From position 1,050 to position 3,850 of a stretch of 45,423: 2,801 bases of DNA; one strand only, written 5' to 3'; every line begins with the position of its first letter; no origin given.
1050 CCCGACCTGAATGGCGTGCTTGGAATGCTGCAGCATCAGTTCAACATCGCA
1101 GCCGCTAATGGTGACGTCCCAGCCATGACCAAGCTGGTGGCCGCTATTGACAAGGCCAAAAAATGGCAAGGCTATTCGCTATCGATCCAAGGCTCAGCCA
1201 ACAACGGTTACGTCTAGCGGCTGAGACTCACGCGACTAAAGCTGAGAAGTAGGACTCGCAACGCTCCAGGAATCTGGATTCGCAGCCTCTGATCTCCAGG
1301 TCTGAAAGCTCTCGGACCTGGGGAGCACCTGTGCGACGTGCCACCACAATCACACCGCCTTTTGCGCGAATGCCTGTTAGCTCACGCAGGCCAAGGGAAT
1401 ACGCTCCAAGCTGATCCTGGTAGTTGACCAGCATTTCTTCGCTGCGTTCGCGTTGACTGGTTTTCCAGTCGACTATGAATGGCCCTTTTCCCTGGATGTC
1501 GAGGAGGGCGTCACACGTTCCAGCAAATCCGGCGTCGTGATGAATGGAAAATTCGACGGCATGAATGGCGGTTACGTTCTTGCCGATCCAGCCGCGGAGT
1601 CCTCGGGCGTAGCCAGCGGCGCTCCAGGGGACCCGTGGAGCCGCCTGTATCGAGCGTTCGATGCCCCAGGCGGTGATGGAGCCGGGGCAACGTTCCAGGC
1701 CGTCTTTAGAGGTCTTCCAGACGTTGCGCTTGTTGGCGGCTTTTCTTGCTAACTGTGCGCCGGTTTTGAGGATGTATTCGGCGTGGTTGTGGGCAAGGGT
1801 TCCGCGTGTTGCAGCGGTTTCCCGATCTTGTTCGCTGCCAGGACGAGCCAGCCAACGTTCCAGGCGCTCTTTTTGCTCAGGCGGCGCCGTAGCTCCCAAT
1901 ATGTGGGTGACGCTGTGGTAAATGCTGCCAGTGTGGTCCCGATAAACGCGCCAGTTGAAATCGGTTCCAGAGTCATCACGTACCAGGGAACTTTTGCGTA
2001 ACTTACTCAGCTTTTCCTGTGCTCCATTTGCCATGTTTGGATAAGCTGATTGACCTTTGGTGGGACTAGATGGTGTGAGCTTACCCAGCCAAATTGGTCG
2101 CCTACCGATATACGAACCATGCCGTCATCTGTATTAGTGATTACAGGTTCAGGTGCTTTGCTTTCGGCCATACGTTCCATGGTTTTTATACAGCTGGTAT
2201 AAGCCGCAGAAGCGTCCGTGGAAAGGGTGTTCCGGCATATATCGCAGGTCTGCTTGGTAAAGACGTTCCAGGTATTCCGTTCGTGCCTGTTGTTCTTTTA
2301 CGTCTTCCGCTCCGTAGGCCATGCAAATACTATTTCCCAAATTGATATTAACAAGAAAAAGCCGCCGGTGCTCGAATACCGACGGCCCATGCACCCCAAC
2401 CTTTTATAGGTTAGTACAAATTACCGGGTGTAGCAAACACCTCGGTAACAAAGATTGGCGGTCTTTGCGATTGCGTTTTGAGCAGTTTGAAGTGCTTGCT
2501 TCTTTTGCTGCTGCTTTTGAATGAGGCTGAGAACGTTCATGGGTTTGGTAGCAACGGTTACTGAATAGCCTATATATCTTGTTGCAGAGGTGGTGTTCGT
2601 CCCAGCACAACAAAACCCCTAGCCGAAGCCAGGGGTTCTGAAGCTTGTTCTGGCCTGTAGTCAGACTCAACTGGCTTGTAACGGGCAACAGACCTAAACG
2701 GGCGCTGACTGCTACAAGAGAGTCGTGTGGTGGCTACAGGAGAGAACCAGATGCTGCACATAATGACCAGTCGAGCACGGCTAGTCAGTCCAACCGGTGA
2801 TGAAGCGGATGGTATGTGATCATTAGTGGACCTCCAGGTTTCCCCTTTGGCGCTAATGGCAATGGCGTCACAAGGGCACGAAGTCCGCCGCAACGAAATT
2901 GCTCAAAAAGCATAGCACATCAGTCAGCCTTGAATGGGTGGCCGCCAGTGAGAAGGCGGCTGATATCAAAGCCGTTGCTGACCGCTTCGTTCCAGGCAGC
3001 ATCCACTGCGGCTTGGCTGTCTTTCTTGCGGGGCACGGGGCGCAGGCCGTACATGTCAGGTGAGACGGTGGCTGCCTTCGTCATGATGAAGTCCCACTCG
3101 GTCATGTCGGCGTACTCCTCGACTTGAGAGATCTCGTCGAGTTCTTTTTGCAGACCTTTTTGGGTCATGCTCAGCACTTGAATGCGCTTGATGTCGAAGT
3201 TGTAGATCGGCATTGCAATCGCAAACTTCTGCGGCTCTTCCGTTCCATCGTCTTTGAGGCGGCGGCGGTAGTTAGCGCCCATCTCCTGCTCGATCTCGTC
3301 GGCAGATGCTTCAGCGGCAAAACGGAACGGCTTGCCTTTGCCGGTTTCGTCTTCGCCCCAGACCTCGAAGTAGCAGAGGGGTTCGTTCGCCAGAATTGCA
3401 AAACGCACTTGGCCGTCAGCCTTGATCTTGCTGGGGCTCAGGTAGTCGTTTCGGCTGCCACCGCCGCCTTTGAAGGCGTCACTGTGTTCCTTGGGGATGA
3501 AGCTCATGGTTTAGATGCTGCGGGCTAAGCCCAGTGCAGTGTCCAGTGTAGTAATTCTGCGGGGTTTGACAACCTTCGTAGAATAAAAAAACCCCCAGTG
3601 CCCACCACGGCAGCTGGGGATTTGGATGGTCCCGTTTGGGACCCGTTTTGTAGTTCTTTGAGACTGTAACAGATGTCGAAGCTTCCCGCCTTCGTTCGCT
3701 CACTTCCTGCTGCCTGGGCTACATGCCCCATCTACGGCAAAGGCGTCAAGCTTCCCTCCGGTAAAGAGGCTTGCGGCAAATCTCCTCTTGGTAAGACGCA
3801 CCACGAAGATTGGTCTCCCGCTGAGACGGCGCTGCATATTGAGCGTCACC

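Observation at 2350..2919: About 570 nt of ORF-poor, strongly structured, minus-strand-specific sequence: candidate phage ncRNA(s)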

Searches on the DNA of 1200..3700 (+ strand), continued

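Call 34: search_with_rna_model(model_id=R1, sources=[L266, L267, L268, L269, L270, L271, L272, L273, L274, L275, L276, L277, L278, L279, L280, L281, L282, L283, L284, L285, L053, L054, L055, L056, L057, L058, L059, L060, L061, L062, L063, L064, L065, L066, L067, L068, L069, L070, L071, L072, L073, L074, L075, L076, L077, L078, L079, L080, L081, L082, L083, L084, L085, L086, L087, L088, L089, L090, L091, L092, L093, L094, L095, L096, L097, L098, L099, L100, L101, L102, L103, L104, L105, L106, L107, L108, L109, L110, L111, L112, L113, L114, L115, L116, L117, L118, L119, L120, L121, L122, L123, L124, L125, L126, L127, L128, L129, L130, L131, L132], max_evalue=1)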
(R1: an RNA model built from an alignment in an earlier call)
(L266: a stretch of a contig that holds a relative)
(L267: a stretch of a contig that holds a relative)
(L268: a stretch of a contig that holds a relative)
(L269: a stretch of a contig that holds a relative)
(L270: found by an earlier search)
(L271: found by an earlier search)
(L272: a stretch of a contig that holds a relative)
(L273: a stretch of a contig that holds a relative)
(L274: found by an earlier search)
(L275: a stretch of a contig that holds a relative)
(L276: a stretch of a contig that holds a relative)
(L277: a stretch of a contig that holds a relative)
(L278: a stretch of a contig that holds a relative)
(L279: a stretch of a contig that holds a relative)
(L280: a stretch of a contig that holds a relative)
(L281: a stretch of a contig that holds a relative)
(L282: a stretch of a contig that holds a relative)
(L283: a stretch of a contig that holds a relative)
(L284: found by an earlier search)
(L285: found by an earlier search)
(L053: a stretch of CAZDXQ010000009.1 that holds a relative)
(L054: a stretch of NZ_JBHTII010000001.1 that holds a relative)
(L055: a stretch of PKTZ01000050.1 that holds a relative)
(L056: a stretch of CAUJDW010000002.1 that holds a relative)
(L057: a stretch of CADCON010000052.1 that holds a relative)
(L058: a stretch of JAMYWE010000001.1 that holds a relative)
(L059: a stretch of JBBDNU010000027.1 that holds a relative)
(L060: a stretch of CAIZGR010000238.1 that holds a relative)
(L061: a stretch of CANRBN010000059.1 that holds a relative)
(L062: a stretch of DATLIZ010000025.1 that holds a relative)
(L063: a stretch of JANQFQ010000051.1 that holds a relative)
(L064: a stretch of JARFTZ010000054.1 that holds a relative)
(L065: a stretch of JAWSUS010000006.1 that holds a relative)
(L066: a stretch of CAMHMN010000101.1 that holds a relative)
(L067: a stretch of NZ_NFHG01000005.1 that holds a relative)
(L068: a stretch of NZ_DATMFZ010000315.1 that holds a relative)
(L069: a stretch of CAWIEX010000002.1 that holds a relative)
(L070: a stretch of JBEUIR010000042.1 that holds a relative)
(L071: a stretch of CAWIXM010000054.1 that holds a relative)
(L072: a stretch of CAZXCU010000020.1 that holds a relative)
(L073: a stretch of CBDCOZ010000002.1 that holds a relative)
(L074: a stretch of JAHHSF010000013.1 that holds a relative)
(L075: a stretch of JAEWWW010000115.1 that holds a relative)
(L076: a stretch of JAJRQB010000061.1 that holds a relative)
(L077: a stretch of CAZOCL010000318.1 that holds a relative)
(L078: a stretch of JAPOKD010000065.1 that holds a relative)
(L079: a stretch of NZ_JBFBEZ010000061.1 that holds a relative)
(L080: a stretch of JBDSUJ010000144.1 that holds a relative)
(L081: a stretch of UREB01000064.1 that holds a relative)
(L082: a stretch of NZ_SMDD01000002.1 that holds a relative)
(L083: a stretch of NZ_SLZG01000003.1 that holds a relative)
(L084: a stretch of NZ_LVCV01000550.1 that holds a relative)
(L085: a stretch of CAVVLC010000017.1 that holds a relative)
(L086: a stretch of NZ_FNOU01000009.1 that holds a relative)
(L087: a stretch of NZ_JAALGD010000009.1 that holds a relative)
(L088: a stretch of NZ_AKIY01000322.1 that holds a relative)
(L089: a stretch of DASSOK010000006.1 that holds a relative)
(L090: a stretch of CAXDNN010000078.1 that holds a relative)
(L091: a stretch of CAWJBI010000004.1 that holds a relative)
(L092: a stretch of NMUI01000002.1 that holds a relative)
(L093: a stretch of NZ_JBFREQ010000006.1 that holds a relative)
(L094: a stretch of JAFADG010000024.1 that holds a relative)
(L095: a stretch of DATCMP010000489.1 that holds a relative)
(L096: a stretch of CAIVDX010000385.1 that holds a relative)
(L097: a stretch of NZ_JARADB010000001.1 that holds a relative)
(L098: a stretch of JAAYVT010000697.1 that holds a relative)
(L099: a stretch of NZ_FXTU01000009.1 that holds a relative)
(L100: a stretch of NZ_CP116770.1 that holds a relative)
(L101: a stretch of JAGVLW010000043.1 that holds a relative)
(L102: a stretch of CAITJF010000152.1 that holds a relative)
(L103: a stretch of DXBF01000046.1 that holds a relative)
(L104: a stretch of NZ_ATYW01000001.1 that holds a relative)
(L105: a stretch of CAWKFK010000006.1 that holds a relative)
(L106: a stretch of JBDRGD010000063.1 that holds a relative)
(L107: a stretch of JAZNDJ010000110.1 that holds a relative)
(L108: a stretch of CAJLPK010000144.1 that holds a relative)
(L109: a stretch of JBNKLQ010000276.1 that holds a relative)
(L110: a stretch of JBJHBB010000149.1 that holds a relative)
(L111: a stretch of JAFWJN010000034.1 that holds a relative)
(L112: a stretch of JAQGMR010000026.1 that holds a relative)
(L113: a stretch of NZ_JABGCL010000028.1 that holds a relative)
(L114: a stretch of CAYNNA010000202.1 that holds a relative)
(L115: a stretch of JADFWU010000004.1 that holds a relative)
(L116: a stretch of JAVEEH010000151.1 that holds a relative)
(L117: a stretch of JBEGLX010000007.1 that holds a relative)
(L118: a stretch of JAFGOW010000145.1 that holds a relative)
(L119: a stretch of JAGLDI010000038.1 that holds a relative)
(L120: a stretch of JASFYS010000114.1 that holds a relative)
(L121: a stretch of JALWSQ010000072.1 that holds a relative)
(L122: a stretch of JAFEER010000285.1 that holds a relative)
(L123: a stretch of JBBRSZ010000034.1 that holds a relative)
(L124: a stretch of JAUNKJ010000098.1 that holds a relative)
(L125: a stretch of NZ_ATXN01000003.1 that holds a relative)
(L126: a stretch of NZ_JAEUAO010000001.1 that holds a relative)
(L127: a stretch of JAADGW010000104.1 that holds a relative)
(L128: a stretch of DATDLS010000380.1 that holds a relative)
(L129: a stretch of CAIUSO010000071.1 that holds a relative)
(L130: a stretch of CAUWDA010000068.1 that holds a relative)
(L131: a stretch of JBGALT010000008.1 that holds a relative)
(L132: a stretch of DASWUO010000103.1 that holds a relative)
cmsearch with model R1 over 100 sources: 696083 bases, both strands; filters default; matches with E-value up to 1: 72.
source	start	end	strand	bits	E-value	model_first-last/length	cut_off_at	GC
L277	11785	11930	+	163.9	7.7e-39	1-149/149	no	0.58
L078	6988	7126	+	115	1.6e-26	1-149/149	no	0.58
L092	325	424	+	24.9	0.00078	1-149/149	no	0.55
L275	2451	2567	+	20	0.013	1-149/149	no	0.6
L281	987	1009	-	18.7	0.028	87-109/149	no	0.61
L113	620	773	-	18.3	0.036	1-149/149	no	0.66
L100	3983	4003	+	18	0.041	88-108/149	no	0.62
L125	3590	3610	-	18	0.041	88-108/149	no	0.62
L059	4299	4319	-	18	0.041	88-108/149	no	0.62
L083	6964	6986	+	17.8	0.046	87-109/149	no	0.7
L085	6262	6323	-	17.4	0.058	79-142/149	no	0.65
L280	2085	2202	-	17.4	0.061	1-149/149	no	0.66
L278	2982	3002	+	17.1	0.069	88-108/149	no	0.62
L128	7507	7631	+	16.9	0.082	1-149/149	no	0.66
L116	1793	1895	-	16.8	0.087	1-149/149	no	0.65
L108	302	362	+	16.4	0.11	83-140/149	no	0.54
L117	6737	6783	+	16.1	0.12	85-138/149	no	0.66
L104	651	786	+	16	0.14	1-149/149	no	0.58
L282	22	44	-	15.9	0.14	87-109/149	no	0.7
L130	4245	4292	-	15.7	0.16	87-132/149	no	0.56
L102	5525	5641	+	15.5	0.18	1-149/149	no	0.59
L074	1336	1467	-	15.4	0.19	1-149/149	no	0.54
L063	2766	2836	+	15.4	0.19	1-149/149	no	0.48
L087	7189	7233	-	15.4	0.19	87-133/149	no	0.56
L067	7225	7328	-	15.2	0.21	1-149/149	no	0.56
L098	5917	5935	-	15.2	0.22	89-107/149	no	0.53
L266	3587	3605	-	14.9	0.25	89-107/149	no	0.58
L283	907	925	-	14.9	0.25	89-107/149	no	0.58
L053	5089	5107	-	14.9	0.25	89-107/149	no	0.58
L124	385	403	-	14.9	0.25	89-107/149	no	0.58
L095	3763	3812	-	14.9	0.25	83-140/149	no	0.66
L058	5005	5137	+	14.9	0.26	1-149/149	no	0.72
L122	1122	1145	+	14.9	0.26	87-109/149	no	0.67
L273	1328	1348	-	14.7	0.28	88-108/149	no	0.67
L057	5983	6006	-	14.7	0.28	87-109/149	no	0.62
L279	6232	6250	-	14.7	0.29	89-107/149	no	0.53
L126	3732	3814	-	14.5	0.32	1-149/149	no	0.64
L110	4313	4425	-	14.2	0.39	1-149/149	no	0.6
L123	2270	2383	-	14.1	0.41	1-149/149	no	0.7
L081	4631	4760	-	14.1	0.41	1-149/149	no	0.49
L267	843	861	+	14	0.42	89-107/149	no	0.58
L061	5287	5305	+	14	0.42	89-107/149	no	0.58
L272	8970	9115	+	14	0.44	1-149/149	no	0.62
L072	695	715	+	13.8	0.47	88-108/149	no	0.67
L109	2231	2249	+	13.7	0.52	89-107/149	no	0.47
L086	2757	2815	-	13.6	0.55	82-141/149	no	0.39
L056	3461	3481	-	13.5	0.57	88-108/149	no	0.62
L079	621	727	+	13.5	0.57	1-149/149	no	0.72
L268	698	802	-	13.5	0.58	1-149/149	no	0.69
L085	4086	4204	-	13.4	0.59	1-149/149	no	0.7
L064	3909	4039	+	13.2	0.68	1-149/149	no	0.64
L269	3134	3154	+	13.2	0.69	88-108/149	no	0.57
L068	3820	3962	+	13.1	0.72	1-149/149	no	0.66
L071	4585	4601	+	12.9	0.79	90-106/149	no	0.59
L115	5048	5064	+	12.9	0.79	90-106/149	no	0.59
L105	3225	3243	-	12.9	0.79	89-107/149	no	0.58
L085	4113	4207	+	12.8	0.86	1-149/149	no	0.72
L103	2171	2189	+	12.8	0.86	89-107/149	no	0.53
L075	869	973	-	12.8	0.87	1-149/149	no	0.56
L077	2578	2601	+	12.7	0.9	87-109/149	no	0.62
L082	3510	3526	-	12.7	0.91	90-106/149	no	0.65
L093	3745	3761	-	12.7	0.91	90-106/149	no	0.65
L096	454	470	+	12.7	0.91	90-106/149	no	0.65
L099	2902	2918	+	12.7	0.91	90-106/149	no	0.65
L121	4333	4349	-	12.7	0.91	90-106/149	no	0.65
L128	3404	3420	+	12.7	0.91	90-106/149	no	0.65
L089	6609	6625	-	12.7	0.91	90-106/149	no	0.65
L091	3980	3996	-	12.7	0.91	90-106/149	no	0.65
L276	1276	1292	+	12.7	0.91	90-106/149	no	0.65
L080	4980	4998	+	12.7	0.92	89-107/149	no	0.53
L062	4977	4995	-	12.7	0.92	89-107/149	no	0.53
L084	1262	1315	-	12.6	0.98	82-141/149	no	0.72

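Call 35: search_with_rna_model(model_id=R1, sources=[L133, L134, L135, L136, L137, L138, L139, L140, L141, L142, L143, L144, L145, L146, L147, L148, L149, L150, L151, L152, L153, L154, L155, L156, L157, L158, L159, L160, L161, L162, L163, L164, L165, L001, L002, L003, L004, L005, L006, L007, L008, L009, L010, L011, L012, L013, L014, L015, L016, L017, L018, L019, L020, L021, L022, L023, L024, L025, L026, L027, L028, L029, L030, L031, L032, L033, L034, L035, L036, L037, L038, L039, L040, L041, L042, L043, L044, L045, L046, L047, L048, L049, L050, L051, L052, window], max_evalue=1)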
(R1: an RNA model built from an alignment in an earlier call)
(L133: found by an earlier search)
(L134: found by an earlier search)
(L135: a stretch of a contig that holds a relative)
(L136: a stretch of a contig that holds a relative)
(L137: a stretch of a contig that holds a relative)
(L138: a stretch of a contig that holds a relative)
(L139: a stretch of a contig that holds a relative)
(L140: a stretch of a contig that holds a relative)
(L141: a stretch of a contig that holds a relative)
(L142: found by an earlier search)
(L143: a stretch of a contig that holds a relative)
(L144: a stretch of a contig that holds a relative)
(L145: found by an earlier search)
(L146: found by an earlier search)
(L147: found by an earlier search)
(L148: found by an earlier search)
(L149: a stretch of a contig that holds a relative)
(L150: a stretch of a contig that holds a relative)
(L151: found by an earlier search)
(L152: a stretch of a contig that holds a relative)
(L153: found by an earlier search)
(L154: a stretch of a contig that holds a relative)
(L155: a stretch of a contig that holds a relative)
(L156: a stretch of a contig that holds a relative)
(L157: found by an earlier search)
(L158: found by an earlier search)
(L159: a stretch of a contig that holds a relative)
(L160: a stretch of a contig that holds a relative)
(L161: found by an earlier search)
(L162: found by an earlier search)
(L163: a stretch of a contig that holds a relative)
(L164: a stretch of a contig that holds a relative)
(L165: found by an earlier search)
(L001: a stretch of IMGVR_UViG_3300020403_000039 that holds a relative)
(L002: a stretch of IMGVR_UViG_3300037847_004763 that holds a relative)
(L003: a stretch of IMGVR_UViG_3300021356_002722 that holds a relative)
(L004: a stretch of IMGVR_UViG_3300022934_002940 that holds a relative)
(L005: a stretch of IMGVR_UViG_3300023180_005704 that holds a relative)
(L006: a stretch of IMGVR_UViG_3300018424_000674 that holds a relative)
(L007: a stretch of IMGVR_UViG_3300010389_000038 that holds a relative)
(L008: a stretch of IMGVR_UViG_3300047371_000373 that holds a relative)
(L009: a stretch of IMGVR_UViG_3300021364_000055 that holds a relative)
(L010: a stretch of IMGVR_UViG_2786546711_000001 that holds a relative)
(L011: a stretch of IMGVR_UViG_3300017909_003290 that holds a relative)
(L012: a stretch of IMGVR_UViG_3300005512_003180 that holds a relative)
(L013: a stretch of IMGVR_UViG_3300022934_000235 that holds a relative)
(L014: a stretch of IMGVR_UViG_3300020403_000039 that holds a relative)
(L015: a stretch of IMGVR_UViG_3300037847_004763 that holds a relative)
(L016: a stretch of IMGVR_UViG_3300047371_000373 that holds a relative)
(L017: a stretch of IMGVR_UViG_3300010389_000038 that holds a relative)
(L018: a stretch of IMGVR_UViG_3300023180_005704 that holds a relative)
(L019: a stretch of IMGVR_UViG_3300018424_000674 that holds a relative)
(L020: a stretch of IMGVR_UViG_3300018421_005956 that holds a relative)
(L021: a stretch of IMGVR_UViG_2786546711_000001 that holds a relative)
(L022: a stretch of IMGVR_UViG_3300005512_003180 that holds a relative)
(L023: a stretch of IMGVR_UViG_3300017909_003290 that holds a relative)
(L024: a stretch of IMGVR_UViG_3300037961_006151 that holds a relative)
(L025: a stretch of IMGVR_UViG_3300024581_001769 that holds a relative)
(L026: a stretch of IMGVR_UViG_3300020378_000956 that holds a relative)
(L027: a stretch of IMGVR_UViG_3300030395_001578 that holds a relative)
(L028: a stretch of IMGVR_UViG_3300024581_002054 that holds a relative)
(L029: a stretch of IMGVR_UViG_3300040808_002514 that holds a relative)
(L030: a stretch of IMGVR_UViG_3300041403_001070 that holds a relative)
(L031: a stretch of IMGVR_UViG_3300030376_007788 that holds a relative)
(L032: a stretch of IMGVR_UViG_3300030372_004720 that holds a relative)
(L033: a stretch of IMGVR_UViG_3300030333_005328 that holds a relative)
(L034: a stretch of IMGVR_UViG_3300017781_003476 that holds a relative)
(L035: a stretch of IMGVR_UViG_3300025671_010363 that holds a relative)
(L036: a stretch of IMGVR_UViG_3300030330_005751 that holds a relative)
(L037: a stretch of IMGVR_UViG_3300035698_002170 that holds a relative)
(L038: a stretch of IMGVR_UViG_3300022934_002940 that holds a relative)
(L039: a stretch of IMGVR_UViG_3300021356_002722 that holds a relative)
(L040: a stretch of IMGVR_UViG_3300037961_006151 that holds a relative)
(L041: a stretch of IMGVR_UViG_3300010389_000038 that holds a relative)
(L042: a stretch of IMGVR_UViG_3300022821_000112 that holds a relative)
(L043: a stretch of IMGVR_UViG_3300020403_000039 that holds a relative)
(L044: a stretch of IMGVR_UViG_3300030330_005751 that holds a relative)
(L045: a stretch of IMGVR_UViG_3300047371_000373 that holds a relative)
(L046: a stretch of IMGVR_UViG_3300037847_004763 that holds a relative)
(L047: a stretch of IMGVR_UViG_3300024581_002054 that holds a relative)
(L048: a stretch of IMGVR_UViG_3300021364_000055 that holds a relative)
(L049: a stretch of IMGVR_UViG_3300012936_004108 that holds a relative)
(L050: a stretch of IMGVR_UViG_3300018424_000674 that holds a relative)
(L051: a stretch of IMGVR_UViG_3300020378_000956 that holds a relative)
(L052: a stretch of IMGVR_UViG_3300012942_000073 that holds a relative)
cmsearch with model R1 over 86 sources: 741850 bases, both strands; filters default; matches with E-value up to 1: 53.
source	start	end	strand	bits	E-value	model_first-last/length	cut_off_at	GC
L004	5604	5749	+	163.9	8.2e-39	1-149/149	no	0.58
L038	11785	11930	+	163.9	8.2e-39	1-149/149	no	0.58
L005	1048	1201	+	155.1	1.3e-36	1-149/149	no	0.55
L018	1048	1201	+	155.1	1.3e-36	1-149/149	no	0.55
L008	5604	5750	+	152.4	6.6e-36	1-149/149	no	0.54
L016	4199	4345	+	152.4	6.6e-36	1-149/149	no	0.54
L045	6413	6559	+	152.4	6.6e-36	1-149/149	no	0.54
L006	5604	5757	+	150.7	1.7e-35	1-149/149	no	0.55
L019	4218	4371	+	150.7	1.7e-35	1-149/149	no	0.55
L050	7538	7691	+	150.7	1.7e-35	1-149/149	no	0.55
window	2748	2904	-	147.1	1.4e-34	1-149/149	no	0.54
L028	3915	4058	+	146.4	2.1e-34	1-149/149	no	0.56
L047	3588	3731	-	146.4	2.1e-34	1-149/149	no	0.56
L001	5604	5760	+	145.5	3.5e-34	1-149/149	no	0.54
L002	5604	5760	+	145.5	3.5e-34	1-149/149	no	0.54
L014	3645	3801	+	145.5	3.5e-34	1-149/149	no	0.54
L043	5807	5963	-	145.5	3.5e-34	1-149/149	no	0.54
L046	1228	1384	-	145.5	3.5e-34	1-149/149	no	0.54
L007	6533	6689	+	138.4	2.2e-32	1-149/149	no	0.54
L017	4171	4327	+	138.4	2.2e-32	1-149/149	no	0.54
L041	5779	5935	-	138.4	2.2e-32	1-149/149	no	0.54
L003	5604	5754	+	137.4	3.8e-32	1-144/149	3'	0.55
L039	6048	6198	+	137.4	3.8e-32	1-144/149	3'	0.55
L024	3925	4053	+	136.2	7.6e-32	1-149/149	no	0.53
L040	3085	3213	-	136.2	7.6e-32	1-149/149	no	0.53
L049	956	1084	-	133.8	3.1e-31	1-149/149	no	0.58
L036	4382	4510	+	132.3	7.3e-31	1-149/149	no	0.53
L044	1028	1156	-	132.3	7.3e-31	1-149/149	no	0.53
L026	4126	4253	+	117.4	4.2e-27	1-149/149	no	0.59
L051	6843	6970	+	117.4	4.2e-27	1-149/149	no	0.59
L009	5601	5718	+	110.7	2e-25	1-112/149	3'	0.56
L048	5893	6010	+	110.7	2e-25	1-112/149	3'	0.56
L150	3076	3096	+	18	0.044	88-108/149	no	0.62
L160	4832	4852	-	18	0.044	88-108/149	no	0.62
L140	1001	1181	+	17.9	0.049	1-149/149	no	0.66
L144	4475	4525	-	16.3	0.12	84-139/149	no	0.61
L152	3261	3312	+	15.4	0.2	84-139/149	no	0.56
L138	2055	2073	-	15.2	0.23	89-107/149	no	0.53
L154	3434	3619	+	15.1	0.24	1-149/149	no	0.59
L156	6517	6535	-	14.9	0.26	89-107/149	no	0.58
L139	284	302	+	14.7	0.31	89-107/149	no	0.53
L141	2579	2597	+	14.7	0.31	89-107/149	no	0.53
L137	5071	5094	+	14.5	0.35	87-109/149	no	0.67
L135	7521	7539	-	14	0.45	89-107/149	no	0.58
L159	3604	3626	-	14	0.45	87-109/149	no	0.65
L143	3062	3085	+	13.6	0.57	87-109/149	no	0.62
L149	6835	6879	+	13.4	0.65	87-133/149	no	0.6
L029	1965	2003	+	13.1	0.79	5-44/149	no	0.59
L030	3126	3164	+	13.1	0.79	5-44/149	no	0.59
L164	2357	2373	+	12.9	0.84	90-106/149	no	0.59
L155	2524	2547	+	12.7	0.96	87-109/149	no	0.62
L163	6324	6340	+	12.7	0.96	90-106/149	no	0.65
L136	4626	4644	-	12.7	0.98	89-107/149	no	0.53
